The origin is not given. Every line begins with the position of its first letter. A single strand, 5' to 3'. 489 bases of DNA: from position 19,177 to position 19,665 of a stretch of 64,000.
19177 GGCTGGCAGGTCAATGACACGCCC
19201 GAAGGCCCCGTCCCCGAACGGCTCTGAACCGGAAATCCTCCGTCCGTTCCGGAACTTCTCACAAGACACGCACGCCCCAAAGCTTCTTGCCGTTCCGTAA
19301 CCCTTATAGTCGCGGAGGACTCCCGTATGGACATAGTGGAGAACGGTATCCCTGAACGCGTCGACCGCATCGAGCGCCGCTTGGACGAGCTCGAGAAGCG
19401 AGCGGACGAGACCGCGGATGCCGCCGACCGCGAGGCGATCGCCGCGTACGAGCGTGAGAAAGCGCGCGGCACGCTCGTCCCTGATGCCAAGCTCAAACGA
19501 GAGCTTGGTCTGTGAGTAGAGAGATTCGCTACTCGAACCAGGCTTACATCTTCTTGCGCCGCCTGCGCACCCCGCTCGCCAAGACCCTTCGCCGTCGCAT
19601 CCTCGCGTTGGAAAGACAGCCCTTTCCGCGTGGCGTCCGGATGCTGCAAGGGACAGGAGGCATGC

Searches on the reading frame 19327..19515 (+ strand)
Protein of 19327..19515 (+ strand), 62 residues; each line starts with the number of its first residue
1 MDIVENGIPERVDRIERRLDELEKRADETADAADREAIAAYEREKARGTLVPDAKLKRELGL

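Call 5: search_protein_families(library=pfam, proteins=[window:19327-19515:+], max_evalue=0.01)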
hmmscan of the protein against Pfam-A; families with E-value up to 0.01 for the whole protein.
window:19327-19515:+ (62 aa): 2 families
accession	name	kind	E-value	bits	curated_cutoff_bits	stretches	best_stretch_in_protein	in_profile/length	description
PF10779.14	XhlA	-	0.0022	18.6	34.7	1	8-39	2-36/67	Haemolysin XhlA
PF06825.17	HSBP1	-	0.0036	17.5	28.6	1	3-29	20-46/51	Heat shock factor binding protein 1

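Call 67: search_protein_families(library=pfam, proteins=[window:19327-19515:+], max_evalue=10)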
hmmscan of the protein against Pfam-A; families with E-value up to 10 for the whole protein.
window:19327-19515:+ (62 aa): 4 families
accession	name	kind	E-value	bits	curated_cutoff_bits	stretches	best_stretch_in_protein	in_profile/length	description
PF10779.14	XhlA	-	0.0022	18.6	34.7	1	8-39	2-36/67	Haemolysin XhlA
PF06825.17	HSBP1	-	0.0036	17.5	28.6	1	3-29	20-46/51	Heat shock factor binding protein 1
PF05010.19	TACC_C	-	0.076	13.2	29.9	1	10-59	124-172/201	Transforming acidic coiled-coil-containing protein (TACC), C-terminal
PF01544.23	CorA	-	0.33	10.7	27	1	10-44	125-159/292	CorA-like Mg2+ transporter protein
